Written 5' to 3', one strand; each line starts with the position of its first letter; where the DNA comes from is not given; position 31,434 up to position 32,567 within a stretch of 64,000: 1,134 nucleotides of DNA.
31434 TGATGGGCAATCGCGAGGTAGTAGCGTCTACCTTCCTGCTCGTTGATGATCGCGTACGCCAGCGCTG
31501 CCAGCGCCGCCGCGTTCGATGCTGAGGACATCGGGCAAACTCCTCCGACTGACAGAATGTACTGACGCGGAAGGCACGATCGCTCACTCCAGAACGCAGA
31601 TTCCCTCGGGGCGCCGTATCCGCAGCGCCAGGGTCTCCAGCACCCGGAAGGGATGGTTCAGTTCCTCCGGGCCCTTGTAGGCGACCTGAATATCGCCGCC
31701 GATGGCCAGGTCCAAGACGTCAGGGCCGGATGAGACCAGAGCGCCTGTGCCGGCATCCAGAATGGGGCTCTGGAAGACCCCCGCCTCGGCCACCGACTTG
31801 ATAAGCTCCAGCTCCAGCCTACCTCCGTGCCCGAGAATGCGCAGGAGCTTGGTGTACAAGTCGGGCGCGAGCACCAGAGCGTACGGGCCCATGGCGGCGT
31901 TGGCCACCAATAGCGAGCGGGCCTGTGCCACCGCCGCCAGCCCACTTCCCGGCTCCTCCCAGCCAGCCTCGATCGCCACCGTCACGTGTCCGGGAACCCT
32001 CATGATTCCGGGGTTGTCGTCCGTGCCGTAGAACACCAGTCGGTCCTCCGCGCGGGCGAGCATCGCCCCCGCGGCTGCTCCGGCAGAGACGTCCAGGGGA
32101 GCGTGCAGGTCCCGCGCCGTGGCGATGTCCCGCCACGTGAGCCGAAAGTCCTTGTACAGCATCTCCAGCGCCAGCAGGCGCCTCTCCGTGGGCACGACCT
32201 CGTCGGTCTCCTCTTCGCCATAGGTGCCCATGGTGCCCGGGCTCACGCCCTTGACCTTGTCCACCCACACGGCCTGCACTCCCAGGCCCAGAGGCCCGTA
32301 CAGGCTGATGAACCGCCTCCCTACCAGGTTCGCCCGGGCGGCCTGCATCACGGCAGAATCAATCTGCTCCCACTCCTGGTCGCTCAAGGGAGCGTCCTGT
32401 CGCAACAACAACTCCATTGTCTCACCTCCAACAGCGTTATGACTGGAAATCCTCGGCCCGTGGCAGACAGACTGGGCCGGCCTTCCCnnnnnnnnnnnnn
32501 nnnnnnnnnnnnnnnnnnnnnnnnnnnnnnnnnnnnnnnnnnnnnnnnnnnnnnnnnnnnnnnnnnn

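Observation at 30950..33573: Encapsulin nanocompartment operon with a tandem-ferritin-like cargo carrying a TVGSLK targeting tag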

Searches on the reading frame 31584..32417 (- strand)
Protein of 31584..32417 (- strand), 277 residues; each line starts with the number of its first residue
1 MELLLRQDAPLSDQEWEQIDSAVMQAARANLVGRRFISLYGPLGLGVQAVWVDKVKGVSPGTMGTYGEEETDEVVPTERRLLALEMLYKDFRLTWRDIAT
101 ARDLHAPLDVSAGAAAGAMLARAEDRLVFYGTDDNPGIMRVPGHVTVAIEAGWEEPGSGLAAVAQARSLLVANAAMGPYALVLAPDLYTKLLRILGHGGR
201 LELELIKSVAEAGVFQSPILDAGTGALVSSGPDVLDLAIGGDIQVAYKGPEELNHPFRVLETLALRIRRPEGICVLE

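Call 3: search_protein_families(library=pfam, proteins=[window:31584-32417:-], max_evalue=0.01)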
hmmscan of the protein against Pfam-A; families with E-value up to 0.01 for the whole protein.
window:31584-32417:- (277 aa): 2 families
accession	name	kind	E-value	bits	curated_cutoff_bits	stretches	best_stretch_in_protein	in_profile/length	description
PF04454.18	Linocin_M18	-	1.2e-61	208.6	24.3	1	1-264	1-253/253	Encapsulating protein for peroxidase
PF25209.1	Phage_capsid_4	-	3.5e-05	24.7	27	1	67-245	57-215/262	Phage capsid protein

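Call 4: search_protein_families(library=ncbifam, proteins=[window:31584-32417:-], max_evalue=0.01)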
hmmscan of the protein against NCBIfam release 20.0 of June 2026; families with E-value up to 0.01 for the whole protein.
window:31584-32417:- (277 aa): 1 family
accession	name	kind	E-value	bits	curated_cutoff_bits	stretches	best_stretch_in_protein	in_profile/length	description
NF041155.2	encap_f1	equivalog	6.3e-72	242.1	100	1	4-276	1-261/261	family 1 encapsulin nanocompartment shell protein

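Call 6: search_solved_structures(query=window:31584-32417:-, max_evalue=0.001)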
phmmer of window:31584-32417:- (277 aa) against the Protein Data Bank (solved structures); distinct sequences matched with E-value up to 0.001: 37.
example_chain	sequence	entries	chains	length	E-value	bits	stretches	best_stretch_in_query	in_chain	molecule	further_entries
8v4n_A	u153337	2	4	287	1e-71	244.7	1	7-277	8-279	Type 1 encapsulin shell protein EncA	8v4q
4pt2_P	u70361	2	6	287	1.5e-71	244.1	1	7-277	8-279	Encapsulin protein | Type 1 encapsulin shell protein EncA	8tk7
7s4q_A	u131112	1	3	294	1.6e-71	244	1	6-277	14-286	EncA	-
7s20_A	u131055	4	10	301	1.8e-71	243.9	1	6-277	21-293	EncA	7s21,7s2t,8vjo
9b9i_A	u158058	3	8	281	6.5e-68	232.2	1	7-277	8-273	Type 1 encapsulin shell protein EncA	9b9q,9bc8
6nj8_A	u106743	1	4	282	7.2e-66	225.5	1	5-276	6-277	Encapsulating protein for a DyP-type peroxidase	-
9fy6_A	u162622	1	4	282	3.5e-65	223.2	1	6-277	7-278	Bacteriocin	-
8rvj_A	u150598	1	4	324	6.1e-63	215.9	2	70-276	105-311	Type 1 encapsulin shell protein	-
7mh2_A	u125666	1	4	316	1.2e-62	215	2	71-276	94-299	T4GALA Engineered Protein Nanocage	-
9i8e_C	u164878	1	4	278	1.6e-62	214.5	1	1-277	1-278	Encapsulin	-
9i8f_C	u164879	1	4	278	4.3e-62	213.1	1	1-277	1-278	Encapsulin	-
9zvv_A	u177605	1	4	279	1.6e-61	211.3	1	5-276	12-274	Type 1 encapsulin shell protein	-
9zw3_A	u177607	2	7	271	4.8e-61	209.7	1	5-276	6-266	Type 1 encapsulin shell protein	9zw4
2e0z_A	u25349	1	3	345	7.1e-18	68.1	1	99-277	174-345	Virus-like particle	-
7bcv_A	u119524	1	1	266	6.4e-15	58.4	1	4-251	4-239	Linocin-M18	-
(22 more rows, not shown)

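Call 32: search_solved_structures(query=window:31584-32417:-, max_evalue=1e-60, show_alignments=5)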
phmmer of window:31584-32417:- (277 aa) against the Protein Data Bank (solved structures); distinct sequences matched with E-value up to 1e-60: 13.
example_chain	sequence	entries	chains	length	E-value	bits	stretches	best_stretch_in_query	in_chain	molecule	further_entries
8v4n_A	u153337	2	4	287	1e-71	244.7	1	7-277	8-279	Type 1 encapsulin shell protein EncA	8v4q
4pt2_P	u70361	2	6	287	1.5e-71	244.1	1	7-277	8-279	Encapsulin protein | Type 1 encapsulin shell protein EncA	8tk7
7s4q_A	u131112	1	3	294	1.6e-71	244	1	6-277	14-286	EncA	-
7s20_A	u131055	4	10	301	1.8e-71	243.9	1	6-277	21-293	EncA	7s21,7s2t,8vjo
9b9i_A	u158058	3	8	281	6.5e-68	232.2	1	7-277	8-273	Type 1 encapsulin shell protein EncA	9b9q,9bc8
6nj8_A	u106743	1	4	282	7.2e-66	225.5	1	5-276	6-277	Encapsulating protein for a DyP-type peroxidase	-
9fy6_A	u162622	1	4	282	3.5e-65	223.2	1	6-277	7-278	Bacteriocin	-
8rvj_A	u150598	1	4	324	6.1e-63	215.9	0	70-276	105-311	Type 1 encapsulin shell protein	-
7mh2_A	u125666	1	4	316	1.2e-62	215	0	71-276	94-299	T4GALA Engineered Protein Nanocage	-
9i8e_C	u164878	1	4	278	1.6e-62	214.5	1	1-277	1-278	Encapsulin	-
9i8f_C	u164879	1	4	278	4.3e-62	213.1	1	1-277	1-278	Encapsulin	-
9zvv_A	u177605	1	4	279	1.6e-61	211.3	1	5-276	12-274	Type 1 encapsulin shell protein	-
9zw3_A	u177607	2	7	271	4.8e-61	209.7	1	5-276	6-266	Type 1 encapsulin shell protein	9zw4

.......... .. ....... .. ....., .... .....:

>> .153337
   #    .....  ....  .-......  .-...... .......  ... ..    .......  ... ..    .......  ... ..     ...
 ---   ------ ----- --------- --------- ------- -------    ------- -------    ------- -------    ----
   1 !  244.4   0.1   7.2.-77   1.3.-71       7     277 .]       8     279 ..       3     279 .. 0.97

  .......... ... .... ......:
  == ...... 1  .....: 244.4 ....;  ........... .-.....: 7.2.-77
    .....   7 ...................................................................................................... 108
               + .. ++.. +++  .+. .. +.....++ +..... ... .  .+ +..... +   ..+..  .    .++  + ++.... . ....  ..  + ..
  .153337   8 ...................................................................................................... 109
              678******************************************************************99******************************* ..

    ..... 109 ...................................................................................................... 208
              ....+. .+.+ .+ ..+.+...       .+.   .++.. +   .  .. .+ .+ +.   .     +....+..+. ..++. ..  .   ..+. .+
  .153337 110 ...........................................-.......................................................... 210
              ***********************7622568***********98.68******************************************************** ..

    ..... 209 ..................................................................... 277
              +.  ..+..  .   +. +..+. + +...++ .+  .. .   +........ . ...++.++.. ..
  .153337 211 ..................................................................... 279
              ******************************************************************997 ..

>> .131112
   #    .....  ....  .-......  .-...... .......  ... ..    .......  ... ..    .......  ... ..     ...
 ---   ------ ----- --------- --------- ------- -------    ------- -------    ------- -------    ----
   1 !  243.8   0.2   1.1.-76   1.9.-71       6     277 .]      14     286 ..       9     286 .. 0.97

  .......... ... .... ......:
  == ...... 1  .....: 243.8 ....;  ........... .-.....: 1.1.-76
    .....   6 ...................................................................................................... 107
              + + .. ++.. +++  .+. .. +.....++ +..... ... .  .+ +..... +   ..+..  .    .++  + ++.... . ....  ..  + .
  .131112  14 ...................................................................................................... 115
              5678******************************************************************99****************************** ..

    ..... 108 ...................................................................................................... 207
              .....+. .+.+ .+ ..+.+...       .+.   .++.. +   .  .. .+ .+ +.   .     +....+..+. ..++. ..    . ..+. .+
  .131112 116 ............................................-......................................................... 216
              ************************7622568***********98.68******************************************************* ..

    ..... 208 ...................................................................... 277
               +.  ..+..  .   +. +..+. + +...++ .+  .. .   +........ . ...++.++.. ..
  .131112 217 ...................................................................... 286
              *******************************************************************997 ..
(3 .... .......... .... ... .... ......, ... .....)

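Call 61: search_protein_families(library=phrogs, proteins=[window:31584-32417:-], max_evalue=0.001)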
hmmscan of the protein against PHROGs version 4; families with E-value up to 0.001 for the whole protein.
window:31584-32417:- (277 aa): 0 families
